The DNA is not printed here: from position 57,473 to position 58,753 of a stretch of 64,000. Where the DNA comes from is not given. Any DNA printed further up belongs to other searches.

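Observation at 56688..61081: GT2 / radical-SAM-SPASM / HpnJ-like B12-radical-SAM / GT2 cluster: candidate glycolipid headgroup-modification pathway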

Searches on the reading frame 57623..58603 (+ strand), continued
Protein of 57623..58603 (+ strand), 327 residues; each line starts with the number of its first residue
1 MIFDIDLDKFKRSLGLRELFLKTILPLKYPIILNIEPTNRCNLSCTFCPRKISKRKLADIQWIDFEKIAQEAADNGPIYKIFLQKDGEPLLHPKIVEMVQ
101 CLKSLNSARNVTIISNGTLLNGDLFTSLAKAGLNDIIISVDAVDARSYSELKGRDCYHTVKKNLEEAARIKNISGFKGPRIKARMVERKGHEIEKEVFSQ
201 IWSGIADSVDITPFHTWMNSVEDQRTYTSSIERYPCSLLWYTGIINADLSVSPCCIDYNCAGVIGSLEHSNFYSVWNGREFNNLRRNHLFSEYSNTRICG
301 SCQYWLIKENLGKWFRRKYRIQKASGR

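Call 51: search_solved_structures(query=window:57623-58603:+, max_evalue=0.001)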
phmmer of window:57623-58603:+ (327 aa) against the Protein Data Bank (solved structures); distinct sequences matched with E-value up to 0.001: 15.
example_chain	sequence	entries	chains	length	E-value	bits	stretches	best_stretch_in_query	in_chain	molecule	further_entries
7tol_A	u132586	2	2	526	6.6e-08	35.2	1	30-169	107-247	glycerol dibiphytanyl glycerol tetraether - macrocyclic archaeol synthase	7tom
4m7s_A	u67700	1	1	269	7.4e-08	35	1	32-143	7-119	BtrN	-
4m7t_A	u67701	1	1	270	7.5e-08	35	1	32-143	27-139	BtrN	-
7vob_C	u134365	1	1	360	2.4e-07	33.3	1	38-170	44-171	Cytosylglucuronate decarboxylase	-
7voc_C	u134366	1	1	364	2.5e-07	33.3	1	38-170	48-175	Cytosylglucuronate decarboxylase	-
6efn_A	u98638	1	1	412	2.6e-06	29.9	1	25-157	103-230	Sporulation killing factor maturation protein SkfB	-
6c8v_A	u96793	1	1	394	2.8e-06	29.8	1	29-170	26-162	Coenzyme PQQ synthesis protein E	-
9dfu_A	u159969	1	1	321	1.3e-05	27.6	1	14-149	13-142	Radical SAM core domain-containing protein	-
1tv7_A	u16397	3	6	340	1.8e-05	27.1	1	33-159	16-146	Molybdenum cofactor biosynthesis protein A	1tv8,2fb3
2fb2_A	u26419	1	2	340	2.7e-05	26.6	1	33-159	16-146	Molybdenum cofactor biosynthesis protein A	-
9dfn_A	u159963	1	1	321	3.4e-05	26.3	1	14-149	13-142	Radical SAM core domain-containing protein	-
5v1q_A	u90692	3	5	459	0.00014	24.2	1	26-154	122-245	Radical SAM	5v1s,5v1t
9dgw_A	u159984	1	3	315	0.0007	21.9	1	14-144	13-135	Radical SAM core domain-containing protein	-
9dfw_A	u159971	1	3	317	0.00072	21.9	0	14-144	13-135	Radical SAM core domain-containing protein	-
7wzv_A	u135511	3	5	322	0.00072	21.9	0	33-121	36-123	4Fe-4S cluster-binding domain-containing protein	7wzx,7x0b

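Call 73: search_protein_families(library=ncbifam, proteins=[L093:3932-5323:+, L093:5343-6785:-], max_evalue=1e-25)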
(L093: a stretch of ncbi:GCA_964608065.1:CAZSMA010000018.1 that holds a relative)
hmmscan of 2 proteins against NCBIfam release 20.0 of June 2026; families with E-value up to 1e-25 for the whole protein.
L093:3932-5323:+ (464 aa): 13 families
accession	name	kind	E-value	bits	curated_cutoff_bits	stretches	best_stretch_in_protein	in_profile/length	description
TIGR03471.1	HpnJ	equivalog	7.7e-71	239.4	577.6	1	11-458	22-464/472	hopanoid biosynthesis associated radical SAM protein HpnJ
TIGR02026.1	BchE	equivalog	1e-60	206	481.35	1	17-438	17-437/497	magnesium-protoporphyrin IX monomethyl ester anaerobic oxidative cyclase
NF050148.1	rSAM_ApyD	equivalog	8.8e-50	169.8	750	1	23-388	25-394/645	RiPP biosynthesis radical SAM protein ApyD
TIGR04479.1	bcpD_PhpK_rSAM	subfamily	1.3e-44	152.4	600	1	51-393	98-437/504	PhpK family radical SAM P-methyltransferase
NF038361.1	rSAM_Sden_1168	equivalog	8.6e-44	150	575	1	35-390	111-476/560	Sden_1168 family B12-binding radical SAM P-methyltransferase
TIGR04385.1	B12_rSAM_cofa1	equivalog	1.2e-39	136.8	450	1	23-362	20-361/438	B12 lower ligand biosynthesis radical SAM protein BzaD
TIGR04014.1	B12_SAM_MJ_0865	equivalog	4e-39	134.6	360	1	59-386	34-357/434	methyl-coenzyme M reductase glutamine C-methyltransferase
TIGR04072.2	rSAM_ladder_B12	equivalog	8e-36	123.6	360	1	23-366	18-350/443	lipid biosynthesis B12-binding/radical SAM protein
TIGR03975.1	rSAM_ocin_1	subfamily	1.5e-32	112.9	281.85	1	53-362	118-427/606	RiPP maturation radical SAM C-methyltransferase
NF033070.1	rSAM_AprD4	equivalog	9.8e-30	103.8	500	1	143-393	147-396/456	AprD4 family radical SAM diol-dehydratase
TIGR04013.1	B12_SAM_MJ_1487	hypoth_equivalog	2.3e-28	99.1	251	1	49-385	28-355/382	TIGR04013 family B12-binding domain/radical SAM domain-containing protein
NF040542.1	rSAM_RCCLKC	equivalog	9.8e-28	97.4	450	1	23-368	13-353/423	arsinothricin biosynthesis radical SAM protein ArsL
TIGR04367.1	HpnR_B12_rSAM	equivalog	4e-27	94.9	650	1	23-384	22-370/490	hopanoid C-3 methylase HpnR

L093:5343-6785:- (481 aa): 6 families
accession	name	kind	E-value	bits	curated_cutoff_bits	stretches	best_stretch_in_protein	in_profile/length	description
TIGR03471.1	HpnJ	equivalog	2.2e-34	119.1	577.6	1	78-417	84-420/472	hopanoid biosynthesis associated radical SAM protein HpnJ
TIGR02026.1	BchE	equivalog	4.5e-32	111.6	481.35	1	5-390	3-391/497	magnesium-protoporphyrin IX monomethyl ester anaerobic oxidative cyclase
TIGR04072.2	rSAM_ladder_B12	equivalog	3.7e-30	105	360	1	74-391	82-377/443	lipid biosynthesis B12-binding/radical SAM protein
TIGR04013.1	B12_SAM_MJ_1487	hypoth_equivalog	5.7e-29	101.1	251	0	51-244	32-206/382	TIGR04013 family B12-binding domain/radical SAM domain-containing protein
TIGR04479.1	bcpD_PhpK_rSAM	subfamily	5.7e-29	100.9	600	1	51-356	99-406/504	PhpK family radical SAM P-methyltransferase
NF038361.1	rSAM_Sden_1168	equivalog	9.4e-28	97.1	575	1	65-355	144-447/560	Sden_1168 family B12-binding radical SAM P-methyltransferase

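Call 74: predict_structure(alignment_id=A3)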
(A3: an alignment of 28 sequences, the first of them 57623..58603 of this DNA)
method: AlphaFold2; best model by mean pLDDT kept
length: 327 residues; sequences in the alignment: 28
mean_pLDDT: 91.7   pTM: 0.91
mean pLDDT of the five models: 91.7, 90.0, 89.6, 89.4, 89.3
residues with pLDDT >= 90: 248; 70-90: 55; 50-70: 19; < 50: 5
segments of 3 or more residues with pLDDT < 50: 1-3
pLDDT, mean of each block of 10 residues (from residue 1): 56 85 95 98 90 91 98 95 97 99 98 98 99 98 96 96 98 97 94 95 96 75 74 92 97 88 94 97 96 89 88 95 63
secondary structure, 60 per line:
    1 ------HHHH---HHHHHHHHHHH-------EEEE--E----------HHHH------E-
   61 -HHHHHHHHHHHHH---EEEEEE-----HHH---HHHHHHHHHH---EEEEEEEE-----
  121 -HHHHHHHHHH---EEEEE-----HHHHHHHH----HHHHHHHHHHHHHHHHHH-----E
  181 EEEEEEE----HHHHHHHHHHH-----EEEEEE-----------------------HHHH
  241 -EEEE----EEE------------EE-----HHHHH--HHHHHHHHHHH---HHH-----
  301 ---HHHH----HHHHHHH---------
elements in order: H7-10 H14-24 E32-35 H49-52 H62-74 E78-83 H95-104 E108-115 H122-131 E135-139 H145-152 H157-174 E180-187 H192-202 E208-213 H237-240 E242-245 E250-252 H272-276 H279-289 H304-307 H312-318

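Call 76: fold_search(model_id=the predicted structure, library=pdb)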
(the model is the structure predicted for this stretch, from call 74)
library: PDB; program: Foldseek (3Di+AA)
matches with E <= 10: 1755; with E <= 0.001: 168
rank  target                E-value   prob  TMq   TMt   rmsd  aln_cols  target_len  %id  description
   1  4m7t                  1.4e-13  1.00  0.59  0.76   4.5       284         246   15  Crystal structure of BtrN in complex with AdoMet and 2-DOIA (released 2013-10-02)
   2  5v1t_A                8.9e-13  1.00  0.58  0.45   7.5       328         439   18  Crystal structure of Streptococcus suis SuiB bound to precursor peptide SuiA (released 2017-08-30)
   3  7vob                  1.1e-12  1.00  0.57  0.57   7.3       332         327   15  The crystal structure of a Radical SAM Enzyme BlsE involved in the Biosynthesis of Blasticidin S (released 2022-05-04)
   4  2fb2_B                2.7e-12  1.00  0.57  0.57   7.0       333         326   17  Structure of the MoaA Arg17/266/268/Ala triple mutant (released 2006-05-09)
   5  5v1s_A                4.8e-12  1.00  0.60  0.47   8.8       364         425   17  Crystal structure of Streptococcus suis SuiB bound to S-adenosylmethionine (released 2017-08-30)
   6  5v1q_B                5.7e-12  1.00  0.58  0.45   8.6       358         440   18  Crystal structure of Streptococcus suis SuiB (released 2017-08-30)
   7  5v1q_A                1.0e-11  1.00  0.58  0.46   7.4       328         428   18  Crystal structure of Streptococcus suis SuiB (released 2017-08-30)
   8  6efn                  1.8e-11  1.00  0.56  0.48   7.5       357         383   17  Structure of a RiPP maturase, SkfB (released 2018-10-24)
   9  5v1s_B                2.1e-11  1.00  0.55  0.43   7.5       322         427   19  Crystal structure of Streptococcus suis SuiB bound to S-adenosylmethionine (released 2017-08-30)
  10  7tom                  2.9e-11  1.00  0.49  0.33   3.4       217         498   19  X-ray crystal structure of glycerol dibiphytanyl glycerol tetraether - macrocyclic archaeol synthase (GDGT-MAS) from Met (released 2022-08-31)
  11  8hzv_C                3.9e-11  1.00  0.59  0.43   7.4       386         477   12  The crystal structure of a Radical SAM Enzyme DesII (released 2024-07-10)
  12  1tv7_B                5.4e-11  1.00  0.56  0.56   7.0       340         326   17  Structure of the S-adenosylmethionine dependent Enzyme MoaA (released 2004-08-31)
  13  1tv7_A                7.3e-11  1.00  0.52  0.52   7.5       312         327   16  Structure of the S-adenosylmethionine dependent Enzyme MoaA (released 2004-08-31)
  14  7tol                  7.8e-11  1.00  0.49  0.34   3.4       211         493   20  X-ray crystal structure of glycerol dibiphytanyl glycerol tetraether - macrocyclic archaeol synthase (GDGT-MAS) from Met (released 2022-08-31)
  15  4m7s                  1.6e-10  1.00  0.55  0.82   4.2       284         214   13  Crystal structure of SeMet BtrN in an OPEN conformation (released 2013-10-02)
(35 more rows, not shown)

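Call 85: search_protein_families(library=padloc, proteins=[window:57623-58603:+], max_evalue=0.001)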
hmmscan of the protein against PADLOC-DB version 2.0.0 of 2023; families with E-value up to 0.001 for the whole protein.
window:57623-58603:+ (327 aa): 2 families
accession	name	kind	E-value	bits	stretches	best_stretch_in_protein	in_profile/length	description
PDLC02903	pVip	-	3.2e-14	51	1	33-182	2-140/257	Viperins not associated with kinases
PDLC02904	pVip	-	1.4e-12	45.8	1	31-169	3-135/262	Viperins associated with kinases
